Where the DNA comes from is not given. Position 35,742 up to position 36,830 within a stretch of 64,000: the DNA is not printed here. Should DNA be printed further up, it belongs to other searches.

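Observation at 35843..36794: Non-ribosomal coiled-coil gene inserted between rpsS (S19) and rplV (L22) in the S10 operon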

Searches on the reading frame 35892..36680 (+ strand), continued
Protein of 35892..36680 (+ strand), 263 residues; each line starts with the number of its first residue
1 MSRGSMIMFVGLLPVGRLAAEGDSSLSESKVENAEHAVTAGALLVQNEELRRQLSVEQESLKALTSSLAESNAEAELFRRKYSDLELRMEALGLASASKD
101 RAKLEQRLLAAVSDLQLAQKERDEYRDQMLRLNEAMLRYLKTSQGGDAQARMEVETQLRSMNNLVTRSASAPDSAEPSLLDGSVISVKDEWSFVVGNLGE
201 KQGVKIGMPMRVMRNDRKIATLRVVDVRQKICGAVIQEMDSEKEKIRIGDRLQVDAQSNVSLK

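Call 31: search_solved_structures(query=A3, max_evalue=10, show_alignments=3)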
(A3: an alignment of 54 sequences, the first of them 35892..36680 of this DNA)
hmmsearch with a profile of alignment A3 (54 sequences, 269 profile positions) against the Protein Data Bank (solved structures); distinct sequences matched with E-value up to 10: 14.
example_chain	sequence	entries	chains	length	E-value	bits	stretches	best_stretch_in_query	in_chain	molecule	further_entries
3trt_A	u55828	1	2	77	0.0057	19.4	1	36-99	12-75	Vimentin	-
3klt_A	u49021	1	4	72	0.023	17.4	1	37-99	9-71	Vimentin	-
2xg7_A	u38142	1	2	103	0.096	15.4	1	34-96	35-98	BONE MARROW STROMAL ANTIGEN 2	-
7d2e_A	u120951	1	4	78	0.14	14.8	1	45-96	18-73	Liprin-alpha-2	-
3nwh_A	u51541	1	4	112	0.18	14.4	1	33-96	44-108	Bone marrow stromal antigen 2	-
2x7a_A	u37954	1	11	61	0.19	14.4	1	46-95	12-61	BONE MARROW STROMAL ANTIGEN 2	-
6pf2_A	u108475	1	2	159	0.23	14.1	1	31-99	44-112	Myosin, heavy polypeptide 7, cardiac muscle, beta variant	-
3mqb_A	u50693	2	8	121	0.24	14.1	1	34-96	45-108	Bone marrow stromal antigen 2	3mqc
2rq5_A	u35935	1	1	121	0.29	13.8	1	130-172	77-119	Protein Jumonji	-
1wt6_A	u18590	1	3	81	0.32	13.7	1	33-101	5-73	Myotonin-protein kinase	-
3mq7_A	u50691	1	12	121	1.7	11.3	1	29-96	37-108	Bone marrow stromal antigen 2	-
8ims_B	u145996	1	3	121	2.4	10.8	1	34-76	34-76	E3 ubiquitin-protein ligase TRAF7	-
3jc8_Ta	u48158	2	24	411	3.6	10.2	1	202-236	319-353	LysM domain protein | TsaP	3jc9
6snz_A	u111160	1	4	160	3.9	10.1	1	29-81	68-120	Prelamin-A/C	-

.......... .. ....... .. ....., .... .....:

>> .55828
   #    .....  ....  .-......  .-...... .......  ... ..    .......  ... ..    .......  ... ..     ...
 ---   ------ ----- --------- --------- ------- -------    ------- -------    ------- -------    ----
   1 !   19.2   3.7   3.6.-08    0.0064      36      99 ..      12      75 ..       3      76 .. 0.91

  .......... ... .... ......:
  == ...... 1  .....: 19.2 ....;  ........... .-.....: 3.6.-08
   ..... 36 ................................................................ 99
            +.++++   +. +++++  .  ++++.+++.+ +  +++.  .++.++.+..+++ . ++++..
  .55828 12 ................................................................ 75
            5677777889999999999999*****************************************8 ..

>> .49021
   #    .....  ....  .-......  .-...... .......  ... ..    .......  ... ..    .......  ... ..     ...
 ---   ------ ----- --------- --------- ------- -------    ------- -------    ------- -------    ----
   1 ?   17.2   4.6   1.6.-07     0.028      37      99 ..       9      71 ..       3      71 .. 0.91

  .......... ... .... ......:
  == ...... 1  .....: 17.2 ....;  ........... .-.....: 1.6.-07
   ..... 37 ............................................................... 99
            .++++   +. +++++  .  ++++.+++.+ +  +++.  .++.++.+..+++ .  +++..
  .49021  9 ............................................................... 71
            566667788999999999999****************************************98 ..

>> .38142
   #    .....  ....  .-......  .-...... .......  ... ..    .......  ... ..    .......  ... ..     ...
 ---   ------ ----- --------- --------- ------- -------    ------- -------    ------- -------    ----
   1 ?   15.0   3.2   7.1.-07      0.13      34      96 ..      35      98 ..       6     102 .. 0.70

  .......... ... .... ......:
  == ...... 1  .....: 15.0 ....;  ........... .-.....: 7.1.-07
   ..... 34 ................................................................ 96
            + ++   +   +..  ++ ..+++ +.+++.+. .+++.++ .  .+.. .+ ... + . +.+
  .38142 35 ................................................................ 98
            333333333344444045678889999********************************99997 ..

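Call 32: search_protein_families(library=pfam, alignment_id=A3, max_evalue=0.1)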
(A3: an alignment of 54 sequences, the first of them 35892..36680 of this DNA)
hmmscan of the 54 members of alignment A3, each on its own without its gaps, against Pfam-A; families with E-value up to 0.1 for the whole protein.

A. member 1, window:35892-36680:+ (263 aa): 3 families
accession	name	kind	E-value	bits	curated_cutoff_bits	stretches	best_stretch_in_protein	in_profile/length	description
PF19683.4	DUF6185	-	0.045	12.3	25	1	93-177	534-621/825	Family of unknown function (DUF6185)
PF01455.23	HupF_HypC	-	0.049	14.2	28.5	0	206-252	3-42/65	HupF/HypC family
PF09789.14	CC149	-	0.05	13.3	30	0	97-142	140-185/316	Coiled-coil domain-containing protein 149-A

B. families by the number of members that match (of 54 scanned): 75 families (the first 25 are shown)
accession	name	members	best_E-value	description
PF16538.11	FlgT_C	23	3.1e-05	Flagellar assembly protein T, C-terminal domain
PF25443.1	ANG-1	11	0.00012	ANG-1-like domain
PF20492.3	ERM_helical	10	0.0004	Ezrin/radixin/moesin, alpha-helical domain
PF04085.20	MreC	9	0.0022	Rod shape-determining protein MreC, barrel core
PF13870.11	CCDC113_CCDC96_CC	6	0.00054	CCDC113/CCDC96, coiled-coil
PF06005.17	ZapB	6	0.003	Cell division protein ZapB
PF25785.1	TPR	5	0.0032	Nucleoprotein TPR-like domain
PF24922.1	ACBP4_C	5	0.0042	Acyl-CoA-binding domain-containing protein 4-6, C-terminal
PF01455.23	HupF_HypC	5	0.026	HupF/HypC family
PF09789.14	CC149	4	0.0011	Coiled-coil domain-containing protein 149-A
PF20651.3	EXOC6_Sec15_N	4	0.0021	Exocyst complex component EXOC6/Sec15, N-terminal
PF18504.6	Csm1_N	4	0.0086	Csm1 N-terminal domain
PF25762.1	HAUS1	4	0.011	HAUS augmin-like complex subunit 1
PF06785.16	UPF0242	3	0.0037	Uncharacterised protein family (UPF0242) N-terminus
PF02183.23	HALZ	3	0.0074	Homeobox associated leucine zipper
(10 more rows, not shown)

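Call 34: predict_structure(alignment_id=A3)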
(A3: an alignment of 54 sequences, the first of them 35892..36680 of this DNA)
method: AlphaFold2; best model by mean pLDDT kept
length: 263 residues; sequences in the alignment: 54
mean_pLDDT: 80.1   pTM: 0.36
mean pLDDT of the five models: 80.1, 79.6, 77.3, 75.9, 73.7
residues with pLDDT >= 90: 109; 70-90: 97; 50-70: 26; < 50: 31
segments of 3 or more residues with pLDDT < 50: 1-25, 261-263
pLDDT, mean of each block of 10 residues (from residue 1): 41 42 53 82 91 94 95 94 86 65 77 88 91 87 77 88 76 57 90 92 91 91 94 93 88 73 41
secondary structure, 60 per line:
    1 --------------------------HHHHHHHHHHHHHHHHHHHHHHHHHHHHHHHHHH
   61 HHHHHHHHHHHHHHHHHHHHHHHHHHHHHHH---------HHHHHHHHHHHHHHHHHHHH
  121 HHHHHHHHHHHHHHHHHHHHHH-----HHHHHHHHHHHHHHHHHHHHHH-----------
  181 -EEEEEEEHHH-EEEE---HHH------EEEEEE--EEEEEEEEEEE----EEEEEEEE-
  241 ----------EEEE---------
elements in order: H27-91 H101-142 H148-169 E182-188 E193-196 E209-214 E217-227 E232-239 E251-254

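Call 38: fold_search(model_id=the predicted structure, library=pdb)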
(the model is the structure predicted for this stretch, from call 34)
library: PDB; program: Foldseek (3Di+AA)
matches with E <= 10: 682; with E <= 0.001: 6
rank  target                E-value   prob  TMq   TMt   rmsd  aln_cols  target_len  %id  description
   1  8z5n_0                6.6e-05  1.00  0.24  0.18   8.2       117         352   19  Cryo-EM structure of the LPHT ring (released 2025-10-22)
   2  3w1e                  1.6e-04  1.00  0.24  0.18   6.9       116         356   19  Structure of FlgT, a flagellar basal body component protein (released 2013-04-03)
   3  6tmh_A                4.1e-04  1.00  0.26  0.14   5.4        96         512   19  Cryo-EM structure of Toxoplasma gondii mitochondrial ATP synthase dimer, OSCP/F1/c-ring model (released 2020-12-16)
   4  9brr_0                6.1e-04  1.00  0.22  0.10   3.3        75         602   11  Intact V-ATPase State 3 in synaptophysin knock-out isolated synaptic vesicles (released 2024-06-19)
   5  2j5u_A                6.9e-04  1.00  0.19  0.23  14.6       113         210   20  MreC Lysteria monocytogenes (released 2006-12-11)
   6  7khr_C                7.3e-04  1.00  0.23  0.10   2.6        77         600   14  Cryo-EM structure of bafilomycin A1-bound intact V-ATPase from bovine brain (released 2021-03-17)
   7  9o1c_C                1.1e-03  1.00  0.24  0.13   4.2        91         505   16  Pseudomonas aeruginosa ATPase State2 (released 2025-12-10)
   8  6xbw_B                1.2e-03  1.00  0.23  0.10   2.6        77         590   14  Cryo-EM structure of V-ATPase from bovine brain, state 1 (released 2020-08-19)
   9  7p2y_C                1.7e-03  1.00  0.23  0.12  12.9        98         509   13  F1Fo-ATP synthase from Acinetobacter baumannii (state 1) (released 2022-02-02)
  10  9a4e_A                1.7e-03  1.00  0.22  0.12   8.9        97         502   18  Integrative model of ATPA-ATPF by crosslinking MS and deep learning (released 2024-09-18)
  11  9brq_1                1.8e-03  1.00  0.22  0.10   3.0        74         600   15  Intact V-ATPase State 3 and synaptophysin complex in mouse brain isolated synaptic vesicles (released 2024-06-19)
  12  7y5a_B                1.9e-03  1.00  0.22  0.12   2.6        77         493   18  Cryo-EM structure of the Mycolicibacterium smegmatis F1-ATPase (released 2022-11-23)
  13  2hld_W                1.9e-03  1.00  0.23  0.14   2.9        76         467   13  Crystal structure of yeast mitochondrial F1-ATPase (released 2006-11-28)
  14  6xbw_C                2.0e-03  1.00  0.23  0.10   2.6        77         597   14  Cryo-EM structure of V-ATPase from bovine brain, state 1 (released 2020-08-19)
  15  9bra_2                2.0e-03  1.00  0.22  0.10   3.1        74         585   15  Intact V-ATPase State 2 and synaptophysin complex in mouse brain isolated synaptic vesicles (released 2024-06-19)
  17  2j5u_B                2.4e-03  0.99  0.19  0.24  12.0       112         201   23  MreC Lysteria monocytogenes (released 2006-12-11)
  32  7eft_B                3.6e-03  0.98  0.17  0.19   7.9       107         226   18  Crystal structure of cell shape-determining protein MreC (released 2021-10-20)
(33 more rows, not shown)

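Call 40: list_cluster_members(proteins=[P0390, P0391, P0393, P0395, P0401, P0276, P0280, P0318, P0346, P0377])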
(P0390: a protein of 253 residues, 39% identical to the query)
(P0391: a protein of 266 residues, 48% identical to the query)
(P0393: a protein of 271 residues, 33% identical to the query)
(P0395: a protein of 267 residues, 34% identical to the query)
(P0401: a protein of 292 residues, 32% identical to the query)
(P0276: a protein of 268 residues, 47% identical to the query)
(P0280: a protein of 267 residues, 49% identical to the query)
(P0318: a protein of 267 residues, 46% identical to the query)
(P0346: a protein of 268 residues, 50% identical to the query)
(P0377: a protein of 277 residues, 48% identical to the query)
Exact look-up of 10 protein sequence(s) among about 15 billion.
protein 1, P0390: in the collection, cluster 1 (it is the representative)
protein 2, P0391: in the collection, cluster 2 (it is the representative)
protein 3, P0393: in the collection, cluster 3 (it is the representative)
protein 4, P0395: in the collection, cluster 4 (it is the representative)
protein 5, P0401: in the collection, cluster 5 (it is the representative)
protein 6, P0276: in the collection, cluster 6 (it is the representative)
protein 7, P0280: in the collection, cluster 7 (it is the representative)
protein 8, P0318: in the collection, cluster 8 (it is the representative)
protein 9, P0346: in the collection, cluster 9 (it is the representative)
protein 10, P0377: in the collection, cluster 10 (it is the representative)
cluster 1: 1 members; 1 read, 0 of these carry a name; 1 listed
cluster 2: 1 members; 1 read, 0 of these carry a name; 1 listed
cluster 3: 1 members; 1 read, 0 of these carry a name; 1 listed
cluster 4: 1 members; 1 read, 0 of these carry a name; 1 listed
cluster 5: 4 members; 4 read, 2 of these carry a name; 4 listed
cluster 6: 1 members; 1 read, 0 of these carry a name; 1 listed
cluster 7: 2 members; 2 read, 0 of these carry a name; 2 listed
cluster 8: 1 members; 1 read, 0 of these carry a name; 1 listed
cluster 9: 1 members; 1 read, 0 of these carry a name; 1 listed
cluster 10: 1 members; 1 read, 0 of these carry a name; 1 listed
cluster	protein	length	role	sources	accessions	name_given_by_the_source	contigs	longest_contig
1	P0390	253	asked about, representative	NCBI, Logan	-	-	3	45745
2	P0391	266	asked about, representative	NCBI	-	-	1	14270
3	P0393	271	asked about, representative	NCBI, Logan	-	-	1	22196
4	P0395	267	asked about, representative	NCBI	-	-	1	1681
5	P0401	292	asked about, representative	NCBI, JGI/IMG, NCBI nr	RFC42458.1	MAG: hypothetical protein DVB23_003077 [Verrucomicrobia bacterium] | MAG: hypothetical protein DVB23_003077 [Verrucomicrobiota bacterium]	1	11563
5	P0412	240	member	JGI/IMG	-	hypothetical protein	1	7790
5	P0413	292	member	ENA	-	-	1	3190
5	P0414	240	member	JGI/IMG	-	-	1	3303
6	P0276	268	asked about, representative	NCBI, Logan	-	-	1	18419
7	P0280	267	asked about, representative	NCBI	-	-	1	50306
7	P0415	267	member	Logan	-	-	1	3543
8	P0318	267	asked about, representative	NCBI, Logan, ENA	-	-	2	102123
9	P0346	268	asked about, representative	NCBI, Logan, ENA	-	-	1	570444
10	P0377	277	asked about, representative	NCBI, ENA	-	-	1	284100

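Call 41: find_encoding_contigs(protein=P0400, flank=2500, max_places=1)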
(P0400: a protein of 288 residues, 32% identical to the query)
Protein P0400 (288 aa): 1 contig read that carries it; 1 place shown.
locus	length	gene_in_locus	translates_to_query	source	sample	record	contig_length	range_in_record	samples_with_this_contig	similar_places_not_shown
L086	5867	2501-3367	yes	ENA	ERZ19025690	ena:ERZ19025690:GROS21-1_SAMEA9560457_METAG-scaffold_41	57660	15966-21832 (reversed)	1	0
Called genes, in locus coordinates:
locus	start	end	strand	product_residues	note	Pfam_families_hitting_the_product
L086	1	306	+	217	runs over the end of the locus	PF00297:Ribosomal_L3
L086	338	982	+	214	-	PF00573:Ribosomal_L4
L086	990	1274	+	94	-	PF00276:Ribosomal_L23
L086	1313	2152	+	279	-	PF00181:Ribosomal_L2_N, PF03947:Ribosomal_L2_C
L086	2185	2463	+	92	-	PF00203:Ribosomal_S19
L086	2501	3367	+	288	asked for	-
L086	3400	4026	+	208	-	PF00237:Ribosomal_L22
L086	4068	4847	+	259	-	PF07650:KH_2, PF00189:Ribosomal_S3_C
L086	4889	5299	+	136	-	PF00252:Ribosomal_L16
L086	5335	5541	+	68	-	PF00831:Ribosomal_L29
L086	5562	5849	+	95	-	PF00366:Ribosomal_S17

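Call 42: find_encoding_contigs(protein=P0392, flank=2500, max_places=1)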
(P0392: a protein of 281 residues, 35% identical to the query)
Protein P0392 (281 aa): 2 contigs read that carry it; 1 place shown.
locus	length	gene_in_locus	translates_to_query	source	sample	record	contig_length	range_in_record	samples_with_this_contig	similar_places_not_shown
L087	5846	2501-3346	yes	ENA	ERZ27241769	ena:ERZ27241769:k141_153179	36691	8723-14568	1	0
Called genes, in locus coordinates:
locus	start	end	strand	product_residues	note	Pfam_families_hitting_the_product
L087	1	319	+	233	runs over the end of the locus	PF00297:Ribosomal_L3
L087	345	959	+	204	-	PF00573:Ribosomal_L4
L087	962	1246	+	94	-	PF00276:Ribosomal_L23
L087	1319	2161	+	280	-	PF00181:Ribosomal_L2_N, PF03947:Ribosomal_L2_C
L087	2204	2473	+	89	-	PF00203:Ribosomal_S19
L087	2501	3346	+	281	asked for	-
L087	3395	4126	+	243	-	PF00237:Ribosomal_L22, PF14520:HHH_5 (faint)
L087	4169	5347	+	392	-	PF07650:KH_2, PF00189:Ribosomal_S3_C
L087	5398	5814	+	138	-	PF00252:Ribosomal_L16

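Call 43: find_encoding_contigs(protein=P0390, flank=2500, max_places=1)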
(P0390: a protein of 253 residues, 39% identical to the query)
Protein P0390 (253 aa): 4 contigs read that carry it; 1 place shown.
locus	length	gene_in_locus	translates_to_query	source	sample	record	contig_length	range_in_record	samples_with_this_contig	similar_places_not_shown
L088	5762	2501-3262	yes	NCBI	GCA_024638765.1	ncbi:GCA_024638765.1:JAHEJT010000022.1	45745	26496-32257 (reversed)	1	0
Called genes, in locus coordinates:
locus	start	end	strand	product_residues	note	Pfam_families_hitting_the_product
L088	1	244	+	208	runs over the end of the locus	PF00297:Ribosomal_L3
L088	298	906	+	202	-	PF00573:Ribosomal_L4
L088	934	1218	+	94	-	PF00276:Ribosomal_L23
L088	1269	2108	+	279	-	PF00181:Ribosomal_L2_N, PF03947:Ribosomal_L2_C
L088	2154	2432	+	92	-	PF00203:Ribosomal_S19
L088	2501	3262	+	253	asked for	-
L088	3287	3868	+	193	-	PF00237:Ribosomal_L22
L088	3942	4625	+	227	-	PF07650:KH_2, PF00189:Ribosomal_S3_C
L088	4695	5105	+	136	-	PF00252:Ribosomal_L16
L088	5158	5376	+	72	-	PF00831:Ribosomal_L29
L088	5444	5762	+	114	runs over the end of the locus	PF00366:Ribosomal_S17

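Call 44: find_encoding_contigs(protein=P0406, flank=2500, max_places=1)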
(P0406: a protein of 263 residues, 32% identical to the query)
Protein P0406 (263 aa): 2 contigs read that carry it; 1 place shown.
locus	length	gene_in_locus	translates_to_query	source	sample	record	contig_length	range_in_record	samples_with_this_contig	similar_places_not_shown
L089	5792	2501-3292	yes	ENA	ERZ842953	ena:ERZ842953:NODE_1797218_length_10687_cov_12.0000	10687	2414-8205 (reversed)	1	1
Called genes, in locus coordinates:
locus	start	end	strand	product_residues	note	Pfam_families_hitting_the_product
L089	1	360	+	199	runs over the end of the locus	PF00297:Ribosomal_L3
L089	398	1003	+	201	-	PF00573:Ribosomal_L4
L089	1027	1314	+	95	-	PF00276:Ribosomal_L23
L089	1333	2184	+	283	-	PF00181:Ribosomal_L2_N, PF03947:Ribosomal_L2_C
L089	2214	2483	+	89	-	PF00203:Ribosomal_S19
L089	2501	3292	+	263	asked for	-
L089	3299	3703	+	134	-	PF00237:Ribosomal_L22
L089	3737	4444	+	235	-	PF07650:KH_2, PF00189:Ribosomal_S3_C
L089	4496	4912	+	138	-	PF00252:Ribosomal_L16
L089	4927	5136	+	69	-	PF00831:Ribosomal_L29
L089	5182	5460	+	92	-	PF00366:Ribosomal_S17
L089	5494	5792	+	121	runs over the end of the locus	PF00238:Ribosomal_L14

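Call 74: find_encoding_contigs(protein=P0411, flank=3000, max_places=1)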
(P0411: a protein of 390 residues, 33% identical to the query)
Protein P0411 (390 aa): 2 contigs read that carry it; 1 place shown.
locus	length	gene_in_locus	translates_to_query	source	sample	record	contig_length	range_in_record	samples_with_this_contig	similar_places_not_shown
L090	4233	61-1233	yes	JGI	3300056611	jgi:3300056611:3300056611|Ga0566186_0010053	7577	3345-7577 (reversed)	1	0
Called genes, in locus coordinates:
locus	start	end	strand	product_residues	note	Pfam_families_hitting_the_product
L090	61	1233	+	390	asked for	-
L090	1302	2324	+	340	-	PF00356:LacI, PF00532:Peripla_BP_1, PF13407:Peripla_BP_4, PF13377:Peripla_BP_3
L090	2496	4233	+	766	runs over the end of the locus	PF00317:Ribonuc_red_lgN, PF02867:Ribonuc_red_lgC, PF12637:TSCPD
